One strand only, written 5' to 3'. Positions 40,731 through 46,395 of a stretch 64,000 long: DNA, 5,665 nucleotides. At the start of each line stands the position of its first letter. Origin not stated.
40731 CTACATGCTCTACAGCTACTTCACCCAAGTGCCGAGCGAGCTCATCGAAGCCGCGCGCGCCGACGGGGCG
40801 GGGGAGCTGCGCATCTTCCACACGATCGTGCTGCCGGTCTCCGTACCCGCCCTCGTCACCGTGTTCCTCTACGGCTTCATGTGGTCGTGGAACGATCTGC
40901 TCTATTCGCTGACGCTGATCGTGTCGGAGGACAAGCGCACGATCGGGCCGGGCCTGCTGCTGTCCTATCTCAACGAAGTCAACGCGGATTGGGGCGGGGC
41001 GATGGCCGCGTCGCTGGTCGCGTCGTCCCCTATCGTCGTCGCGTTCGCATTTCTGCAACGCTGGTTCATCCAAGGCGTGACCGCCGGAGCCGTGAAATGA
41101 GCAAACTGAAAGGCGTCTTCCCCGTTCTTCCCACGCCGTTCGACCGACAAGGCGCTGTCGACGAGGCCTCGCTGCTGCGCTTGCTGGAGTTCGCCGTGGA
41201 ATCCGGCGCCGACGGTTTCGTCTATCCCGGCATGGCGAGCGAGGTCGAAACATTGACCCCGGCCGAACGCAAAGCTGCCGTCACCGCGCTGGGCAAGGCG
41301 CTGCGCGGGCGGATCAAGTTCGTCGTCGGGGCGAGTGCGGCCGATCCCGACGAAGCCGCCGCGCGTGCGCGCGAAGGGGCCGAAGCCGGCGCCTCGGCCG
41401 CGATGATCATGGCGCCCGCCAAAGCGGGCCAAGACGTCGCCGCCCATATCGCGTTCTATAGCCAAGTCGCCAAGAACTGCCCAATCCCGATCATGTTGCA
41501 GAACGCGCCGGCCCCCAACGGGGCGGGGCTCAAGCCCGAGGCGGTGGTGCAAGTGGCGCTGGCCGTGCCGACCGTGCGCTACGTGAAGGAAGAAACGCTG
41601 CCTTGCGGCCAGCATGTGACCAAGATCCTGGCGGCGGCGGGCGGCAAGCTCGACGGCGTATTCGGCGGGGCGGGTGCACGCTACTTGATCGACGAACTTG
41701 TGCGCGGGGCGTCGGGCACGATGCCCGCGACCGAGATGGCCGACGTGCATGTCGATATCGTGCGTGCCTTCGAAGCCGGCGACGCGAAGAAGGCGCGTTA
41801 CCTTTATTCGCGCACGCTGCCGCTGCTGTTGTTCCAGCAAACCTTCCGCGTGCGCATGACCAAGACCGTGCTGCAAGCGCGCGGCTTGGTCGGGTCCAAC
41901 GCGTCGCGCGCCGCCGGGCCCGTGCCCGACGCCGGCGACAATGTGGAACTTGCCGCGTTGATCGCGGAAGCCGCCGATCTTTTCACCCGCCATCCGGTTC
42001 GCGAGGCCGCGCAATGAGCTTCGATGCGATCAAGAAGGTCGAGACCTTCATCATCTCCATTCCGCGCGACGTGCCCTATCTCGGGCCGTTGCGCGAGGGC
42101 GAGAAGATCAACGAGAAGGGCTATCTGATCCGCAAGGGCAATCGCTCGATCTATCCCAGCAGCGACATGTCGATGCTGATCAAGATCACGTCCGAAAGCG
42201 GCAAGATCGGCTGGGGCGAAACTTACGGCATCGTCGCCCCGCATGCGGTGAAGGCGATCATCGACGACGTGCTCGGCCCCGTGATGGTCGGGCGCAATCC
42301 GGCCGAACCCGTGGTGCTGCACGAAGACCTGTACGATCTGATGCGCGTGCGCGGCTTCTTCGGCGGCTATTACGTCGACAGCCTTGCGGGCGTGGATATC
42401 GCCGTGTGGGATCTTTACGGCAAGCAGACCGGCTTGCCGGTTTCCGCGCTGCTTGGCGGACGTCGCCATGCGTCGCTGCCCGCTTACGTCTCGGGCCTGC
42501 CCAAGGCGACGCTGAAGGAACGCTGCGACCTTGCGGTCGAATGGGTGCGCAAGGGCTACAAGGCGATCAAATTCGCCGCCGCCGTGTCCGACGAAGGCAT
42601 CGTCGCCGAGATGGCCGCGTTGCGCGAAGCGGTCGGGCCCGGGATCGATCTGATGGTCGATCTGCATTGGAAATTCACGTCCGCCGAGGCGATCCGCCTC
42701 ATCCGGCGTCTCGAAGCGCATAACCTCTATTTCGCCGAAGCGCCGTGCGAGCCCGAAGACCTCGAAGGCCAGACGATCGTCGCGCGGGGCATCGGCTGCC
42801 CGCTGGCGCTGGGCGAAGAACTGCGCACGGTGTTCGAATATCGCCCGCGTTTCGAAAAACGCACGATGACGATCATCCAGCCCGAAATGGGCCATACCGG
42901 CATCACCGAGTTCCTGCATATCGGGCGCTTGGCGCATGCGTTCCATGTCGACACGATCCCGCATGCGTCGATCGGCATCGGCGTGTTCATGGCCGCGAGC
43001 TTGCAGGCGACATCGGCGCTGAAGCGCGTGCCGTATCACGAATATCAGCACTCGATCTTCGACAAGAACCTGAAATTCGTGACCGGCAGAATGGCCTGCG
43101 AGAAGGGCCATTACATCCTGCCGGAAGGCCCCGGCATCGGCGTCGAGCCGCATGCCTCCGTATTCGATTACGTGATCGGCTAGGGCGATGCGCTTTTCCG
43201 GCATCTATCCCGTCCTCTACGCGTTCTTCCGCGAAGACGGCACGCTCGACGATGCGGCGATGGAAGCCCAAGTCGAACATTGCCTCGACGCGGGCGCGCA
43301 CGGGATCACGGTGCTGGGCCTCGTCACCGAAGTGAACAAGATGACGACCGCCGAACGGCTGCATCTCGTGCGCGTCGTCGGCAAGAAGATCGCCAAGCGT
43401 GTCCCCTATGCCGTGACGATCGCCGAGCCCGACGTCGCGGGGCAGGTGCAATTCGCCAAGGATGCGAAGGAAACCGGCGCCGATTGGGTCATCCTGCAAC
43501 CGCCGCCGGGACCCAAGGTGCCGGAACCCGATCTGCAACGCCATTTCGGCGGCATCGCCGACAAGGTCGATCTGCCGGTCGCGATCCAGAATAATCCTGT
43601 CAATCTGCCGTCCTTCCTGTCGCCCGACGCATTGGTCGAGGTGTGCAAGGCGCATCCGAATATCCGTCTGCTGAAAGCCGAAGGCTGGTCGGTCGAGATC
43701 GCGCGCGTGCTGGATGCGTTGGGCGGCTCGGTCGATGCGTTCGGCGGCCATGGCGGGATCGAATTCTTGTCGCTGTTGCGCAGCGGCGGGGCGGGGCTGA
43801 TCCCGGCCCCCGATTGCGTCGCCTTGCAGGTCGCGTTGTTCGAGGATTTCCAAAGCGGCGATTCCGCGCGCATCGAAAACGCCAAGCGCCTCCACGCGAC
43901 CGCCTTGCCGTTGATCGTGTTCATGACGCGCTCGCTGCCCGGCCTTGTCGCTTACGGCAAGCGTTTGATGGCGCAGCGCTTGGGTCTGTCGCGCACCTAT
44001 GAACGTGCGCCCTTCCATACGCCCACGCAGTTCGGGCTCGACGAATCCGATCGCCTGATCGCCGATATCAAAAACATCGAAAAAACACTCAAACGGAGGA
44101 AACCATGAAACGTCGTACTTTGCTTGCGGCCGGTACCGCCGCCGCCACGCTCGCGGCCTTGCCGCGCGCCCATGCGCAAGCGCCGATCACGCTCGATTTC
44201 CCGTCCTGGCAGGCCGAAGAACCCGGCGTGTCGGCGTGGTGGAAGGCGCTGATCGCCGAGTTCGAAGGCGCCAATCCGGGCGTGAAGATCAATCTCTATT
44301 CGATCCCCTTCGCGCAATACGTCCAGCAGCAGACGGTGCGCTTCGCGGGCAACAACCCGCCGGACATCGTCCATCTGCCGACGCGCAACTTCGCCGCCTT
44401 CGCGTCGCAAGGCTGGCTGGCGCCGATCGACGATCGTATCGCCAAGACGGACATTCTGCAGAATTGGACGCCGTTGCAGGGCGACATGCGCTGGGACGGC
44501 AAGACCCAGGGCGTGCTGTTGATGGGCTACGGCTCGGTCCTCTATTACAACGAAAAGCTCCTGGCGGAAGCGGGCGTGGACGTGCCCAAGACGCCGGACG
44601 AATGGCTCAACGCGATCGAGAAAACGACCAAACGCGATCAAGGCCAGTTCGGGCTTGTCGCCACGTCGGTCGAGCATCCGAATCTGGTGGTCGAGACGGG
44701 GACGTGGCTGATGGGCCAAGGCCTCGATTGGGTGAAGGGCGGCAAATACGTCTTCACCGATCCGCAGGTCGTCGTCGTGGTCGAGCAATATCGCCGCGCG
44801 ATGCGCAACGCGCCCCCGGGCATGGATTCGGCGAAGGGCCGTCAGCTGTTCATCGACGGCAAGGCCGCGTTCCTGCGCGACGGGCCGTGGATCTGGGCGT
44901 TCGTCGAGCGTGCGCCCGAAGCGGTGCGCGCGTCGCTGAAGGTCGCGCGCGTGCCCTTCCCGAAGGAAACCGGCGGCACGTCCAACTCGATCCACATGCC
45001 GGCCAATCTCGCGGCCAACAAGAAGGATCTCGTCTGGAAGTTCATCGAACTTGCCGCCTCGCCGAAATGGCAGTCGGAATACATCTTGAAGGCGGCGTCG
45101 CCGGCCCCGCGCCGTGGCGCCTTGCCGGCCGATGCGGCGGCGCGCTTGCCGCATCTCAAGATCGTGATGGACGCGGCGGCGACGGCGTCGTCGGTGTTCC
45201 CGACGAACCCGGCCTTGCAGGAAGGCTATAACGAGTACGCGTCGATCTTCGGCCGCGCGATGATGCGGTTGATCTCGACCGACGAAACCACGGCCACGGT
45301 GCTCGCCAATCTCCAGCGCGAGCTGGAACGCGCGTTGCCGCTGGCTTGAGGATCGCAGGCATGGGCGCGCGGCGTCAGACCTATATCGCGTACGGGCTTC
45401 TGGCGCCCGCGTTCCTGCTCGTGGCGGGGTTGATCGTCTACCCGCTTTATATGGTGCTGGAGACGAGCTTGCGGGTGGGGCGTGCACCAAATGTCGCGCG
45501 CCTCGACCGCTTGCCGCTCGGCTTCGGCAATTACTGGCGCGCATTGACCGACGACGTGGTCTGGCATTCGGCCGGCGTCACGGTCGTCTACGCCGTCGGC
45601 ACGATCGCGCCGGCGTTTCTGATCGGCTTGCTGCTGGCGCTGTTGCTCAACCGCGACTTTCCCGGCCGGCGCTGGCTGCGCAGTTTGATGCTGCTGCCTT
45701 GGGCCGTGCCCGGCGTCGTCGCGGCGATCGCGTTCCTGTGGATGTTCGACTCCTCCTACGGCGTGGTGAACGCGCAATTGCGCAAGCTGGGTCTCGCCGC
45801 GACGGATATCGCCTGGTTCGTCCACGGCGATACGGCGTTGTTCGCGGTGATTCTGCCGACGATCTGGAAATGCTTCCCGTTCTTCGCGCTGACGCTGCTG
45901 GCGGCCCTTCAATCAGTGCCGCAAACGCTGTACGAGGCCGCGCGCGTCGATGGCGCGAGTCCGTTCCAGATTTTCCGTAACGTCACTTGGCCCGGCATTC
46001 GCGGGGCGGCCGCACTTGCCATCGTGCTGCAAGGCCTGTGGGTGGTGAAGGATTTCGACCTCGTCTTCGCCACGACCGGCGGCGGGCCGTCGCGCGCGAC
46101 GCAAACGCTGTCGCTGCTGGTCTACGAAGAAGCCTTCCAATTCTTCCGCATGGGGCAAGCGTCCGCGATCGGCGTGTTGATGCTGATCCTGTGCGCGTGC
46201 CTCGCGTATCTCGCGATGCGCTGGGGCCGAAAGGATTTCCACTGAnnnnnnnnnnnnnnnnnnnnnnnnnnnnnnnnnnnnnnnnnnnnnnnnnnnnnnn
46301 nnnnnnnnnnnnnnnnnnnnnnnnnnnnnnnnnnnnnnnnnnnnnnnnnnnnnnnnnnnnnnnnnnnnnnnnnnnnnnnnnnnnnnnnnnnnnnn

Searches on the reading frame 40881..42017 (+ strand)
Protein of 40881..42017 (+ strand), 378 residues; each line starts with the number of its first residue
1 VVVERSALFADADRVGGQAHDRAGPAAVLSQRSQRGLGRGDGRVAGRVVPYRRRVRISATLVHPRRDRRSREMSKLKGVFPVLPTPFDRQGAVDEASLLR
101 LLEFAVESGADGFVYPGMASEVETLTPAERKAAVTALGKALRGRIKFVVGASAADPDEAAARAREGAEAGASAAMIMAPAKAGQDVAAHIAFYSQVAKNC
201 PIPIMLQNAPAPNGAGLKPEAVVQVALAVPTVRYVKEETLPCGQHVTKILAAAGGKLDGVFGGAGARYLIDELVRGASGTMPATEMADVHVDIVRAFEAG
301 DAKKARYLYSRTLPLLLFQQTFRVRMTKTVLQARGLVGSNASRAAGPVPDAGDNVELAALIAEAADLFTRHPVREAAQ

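Call 5: search_protein_families(library=pfam, proteins=[window:40881-42017:+])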
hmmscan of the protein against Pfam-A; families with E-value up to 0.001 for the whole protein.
window:40881-42017:+ (378 aa): 1 family
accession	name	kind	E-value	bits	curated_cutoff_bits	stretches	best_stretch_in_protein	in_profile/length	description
PF00701.28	DHDPS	-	2.4e-29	102.4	22.1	1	76-343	2-268/289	Dihydrodipicolinate synthetase family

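Call 14: search_protein_families(library=ncbifam, proteins=[window:40881-42017:+], max_evalue=0.00001)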
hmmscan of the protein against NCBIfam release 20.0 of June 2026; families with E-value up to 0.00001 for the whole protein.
window:40881-42017:+ (378 aa): 6 families
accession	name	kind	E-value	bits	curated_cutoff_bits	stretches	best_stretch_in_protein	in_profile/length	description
TIGR02313.1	HpaI-NOT-DapA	exception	3.1e-28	98.4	396.7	1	76-351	1-277/294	2,4-dihydroxyhept-2-ene-1,7-dioic acid aldolase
TIGR00674.1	dapA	equivalog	3.2e-25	88.6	206.15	1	81-343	4-265/286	4-hydroxy-tetrahydrodipicolinate synthase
NF003164.0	PRK04147.1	equivalog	4.4e-13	49.2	281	1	74-339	2-265/294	N-acetylneuraminate lyase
NF002958.0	PRK03620.1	subfamily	1.5e-10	40.4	278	1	79-237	16-167/307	5-dehydro-4-deoxyglucarate dehydratase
TIGR00683.1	nanA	equivalog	8.2e-10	38.5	382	1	76-237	1-162/293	N-acetylneuraminate lyase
TIGR03249.1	KdgD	equivalog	3.2e-08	33.1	373.95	1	79-207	12-139/299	5-dehydro-4-deoxyglucarate dehydratase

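Call 44: search_solved_structures(query=window:41100-42017:+, max_evalue=1e-15)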
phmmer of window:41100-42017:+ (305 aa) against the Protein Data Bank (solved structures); distinct sequences matched with E-value up to 1e-15: 13.
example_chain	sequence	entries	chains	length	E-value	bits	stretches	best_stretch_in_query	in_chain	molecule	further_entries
3fkk_A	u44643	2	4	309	1.1e-26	97.2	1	4-287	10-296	L-2-keto-3-deoxyarabonate dehydratase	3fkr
7c0c_A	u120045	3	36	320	1.2e-26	97.1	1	4-287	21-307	L-2-keto-3-deoxyarabonate dehydratase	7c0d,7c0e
3dz1_A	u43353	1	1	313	1.7e-26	96.7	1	4-275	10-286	Dihydrodipicolinate synthase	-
3noe_A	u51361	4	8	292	2.6e-18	69.8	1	5-248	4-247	Dihydrodipicolinate synthase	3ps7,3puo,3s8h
6p90_A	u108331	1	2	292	2.7e-18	69.7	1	5-248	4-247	4-hydroxy-tetrahydrodipicolinate synthase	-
3qze_A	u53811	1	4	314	3.1e-18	69.5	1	3-248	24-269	Dihydrodipicolinate synthase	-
6xgs_A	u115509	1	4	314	1.8e-17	67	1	1-242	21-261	4-hydroxy-tetrahydrodipicolinate synthase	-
8u8w_A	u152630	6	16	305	4.4e-17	65.7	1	1-277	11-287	N-acetylneuraminate lyase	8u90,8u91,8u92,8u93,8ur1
2yxg_A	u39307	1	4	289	1.3e-16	64.2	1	3-259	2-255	Dihydrodipicolinate synthase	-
3n2x_A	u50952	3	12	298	1.6e-16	63.9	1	4-242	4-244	Uncharacterized protein yagE | YagE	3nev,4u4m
2v8z_A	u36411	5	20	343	2.4e-16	63.3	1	4-242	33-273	YAGE | Probable 2-keto-3-deoxy-galactonate aldolase YagE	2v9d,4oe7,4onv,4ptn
3lch_A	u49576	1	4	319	4.2e-16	62.5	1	2-277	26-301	N-acetylneuraminate lyase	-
4i7u_A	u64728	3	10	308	7.5e-16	61.7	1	3-166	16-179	Dihydrodipicolinate synthase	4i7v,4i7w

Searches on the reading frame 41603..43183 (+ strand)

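Call 5: search_protein_families(library=pfam, proteins=[window:41603-43183:+])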
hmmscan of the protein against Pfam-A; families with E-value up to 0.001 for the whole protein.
window:41603-43183:+ (526 aa): 2 families
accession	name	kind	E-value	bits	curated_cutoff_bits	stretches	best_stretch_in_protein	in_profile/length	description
PF13378.12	MR_MLE_C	-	8.9e-50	169.8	29.4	1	309-517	4-216/219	Enolase C-terminal domain-like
PF02746.21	MR_MLE_N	-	8.7e-11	42.5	22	1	191-285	29-117/117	Mandelate racemase / muconate lactonizing enzyme, N-terminal domain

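Call 14: search_protein_families(library=ncbifam, proteins=[window:41603-43183:+], max_evalue=0.00001)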
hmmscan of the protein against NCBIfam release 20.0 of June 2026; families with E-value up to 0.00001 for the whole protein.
window:41603-43183:+ (526 aa): 11 families
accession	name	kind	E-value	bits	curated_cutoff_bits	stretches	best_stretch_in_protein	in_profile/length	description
NF010624.0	PRK14017.1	equivalog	6.9e-48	163.6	311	1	188-515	13-351/382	galactonate dehydratase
NF040790.2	glucon_galact_dh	equivalog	1.8e-43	148.9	750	1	185-517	20-362/390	bifunctional D-gluconate/D-galactonate dehydratase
NF040866.1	AraD_Arch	equivalog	6.3e-43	147.2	650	1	192-522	36-367/372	arabinonate dehydratase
NF047820.1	TalGalacDh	equivalog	1.8e-34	119.3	500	1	190-515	37-355/371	L-talarate/galactarate dehydratase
NF043051.1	ManoateDhtManD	equivalog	6.6e-34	117.4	550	2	336-516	194-375/403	D-mannonate dehydratase ManD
NF011654.0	PRK15072.1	subfamily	7.3e-32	110.7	430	2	337-515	196-375/404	D-galactonate dehydratase family protein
NF011968.0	PRK15440.1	equivalog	6.2e-25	87.9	393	1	190-457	59-322/395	L-rhamnonate dehydratase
TIGR02534.1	mucon_cyclo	subfamily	2.8e-21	76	334.95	1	191-515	30-356/368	muconate/chloromuconate family cycloisomerase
NF043002.1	HProlDhtase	equivalog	5.8e-14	51.7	500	1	205-521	54-359/366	cis-3-hydroxy-L-proline dehydratase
TIGR01928.1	menC_lowGC_arch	equivalog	8.5e-11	41.4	200.65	1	191-444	24-271/325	o-succinylbenzoate synthase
NF041118.1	A_G_epim_Thtga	equivalog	2.3e-09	36.9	500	1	262-451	99-287/341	L-Ala-D/L-Glu epimerase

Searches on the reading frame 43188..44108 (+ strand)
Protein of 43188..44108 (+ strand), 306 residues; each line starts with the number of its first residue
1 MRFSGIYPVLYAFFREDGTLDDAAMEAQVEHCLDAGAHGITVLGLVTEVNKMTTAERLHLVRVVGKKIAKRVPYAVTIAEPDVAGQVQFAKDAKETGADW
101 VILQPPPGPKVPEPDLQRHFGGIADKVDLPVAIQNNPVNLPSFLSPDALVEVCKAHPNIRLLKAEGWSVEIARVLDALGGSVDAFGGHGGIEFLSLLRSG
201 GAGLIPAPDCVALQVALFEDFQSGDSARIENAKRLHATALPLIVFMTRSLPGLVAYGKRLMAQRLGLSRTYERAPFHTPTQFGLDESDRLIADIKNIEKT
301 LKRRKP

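Call 5: search_protein_families(library=pfam, proteins=[window:43188-44108:+])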
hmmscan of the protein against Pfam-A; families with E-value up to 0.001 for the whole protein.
window:43188-44108:+ (306 aa): 1 family
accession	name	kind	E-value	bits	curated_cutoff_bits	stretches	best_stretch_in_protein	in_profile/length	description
PF00701.28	DHDPS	-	7.1e-20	71.3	22.1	1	3-280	2-275/289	Dihydrodipicolinate synthetase family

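Call 14: search_protein_families(library=ncbifam, proteins=[window:43188-44108:+], max_evalue=0.00001)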
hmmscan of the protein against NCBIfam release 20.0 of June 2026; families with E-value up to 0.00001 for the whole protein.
window:43188-44108:+ (306 aa): 6 families
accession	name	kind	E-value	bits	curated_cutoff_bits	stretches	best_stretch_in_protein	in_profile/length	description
TIGR02313.1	HpaI-NOT-DapA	exception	3.4e-21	75.3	396.7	1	6-238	4-236/294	2,4-dihydroxyhept-2-ene-1,7-dioic acid aldolase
TIGR00674.1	dapA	equivalog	1.2e-15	57.1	206.15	1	14-224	10-221/286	4-hydroxy-tetrahydrodipicolinate synthase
NF002958.0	PRK03620.1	subfamily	7.9e-11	41.3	278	1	12-164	20-167/307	5-dehydro-4-deoxyglucarate dehydratase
TIGR03249.1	KdgD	equivalog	3.6e-09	36.2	373.95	1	8-163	14-165/299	5-dehydro-4-deoxyglucarate dehydratase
NF003164.0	PRK04147.1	equivalog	1.3e-07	31.3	281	1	3-159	4-160/294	N-acetylneuraminate lyase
TIGR00683.1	nanA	equivalog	1.3e-06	27.9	382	1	5-138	3-137/293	N-acetylneuraminate lyase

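Call 45: search_solved_structures(query=window:43188-44108:+, max_evalue=1e-15)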
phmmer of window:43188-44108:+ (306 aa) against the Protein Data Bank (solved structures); distinct sequences matched with E-value up to 1e-15: 10.
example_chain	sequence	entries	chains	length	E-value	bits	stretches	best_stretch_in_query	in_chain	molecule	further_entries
3eb2_A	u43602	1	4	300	7e-20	74.6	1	2-219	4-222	Putative dihydrodipicolinate synthetase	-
3na8_A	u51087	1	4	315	2.4e-18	69.5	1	7-269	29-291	putative dihydrodipicolinate synthetase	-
6t3t_B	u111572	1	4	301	3.3e-17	65.8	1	1-243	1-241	4-hydroxy-tetrahydrodipicolinate synthase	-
3l21_A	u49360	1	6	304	5.5e-17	65.1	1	9-266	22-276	Dihydrodipicolinate synthase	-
3n2x_A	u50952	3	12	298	6e-17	64.9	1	3-238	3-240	Uncharacterized protein yagE | YagE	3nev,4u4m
2v8z_A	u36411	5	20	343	9.1e-17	64.3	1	3-238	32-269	YAGE | Probable 2-keto-3-deoxy-galactonate aldolase YagE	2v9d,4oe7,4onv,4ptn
4i7u_A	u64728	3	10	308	2.3e-16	63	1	3-223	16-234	Dihydrodipicolinate synthase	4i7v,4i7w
5j5d_A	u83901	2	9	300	3.2e-16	62.6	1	9-266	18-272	4-hydroxy-tetrahydrodipicolinate synthase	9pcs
1xxx_A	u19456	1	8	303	3.3e-16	62.5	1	9-266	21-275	Dihydrodipicolinate synthase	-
3a5f_A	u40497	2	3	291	4.2e-16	62.2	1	25-207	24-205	Dihydrodipicolinate synthase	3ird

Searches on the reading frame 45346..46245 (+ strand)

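Call 8: search_protein_families(library=pfam, proteins=[window:45346-46245:+])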
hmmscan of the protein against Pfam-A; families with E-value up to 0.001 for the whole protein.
window:45346-46245:+ (299 aa): 1 family
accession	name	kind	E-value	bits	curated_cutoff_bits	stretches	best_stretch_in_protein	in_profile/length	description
PF00528.27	BPD_transp_1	-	1.5e-20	74.2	26.4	1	91-292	2-176/184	Binding-protein-dependent transport system inner membrane component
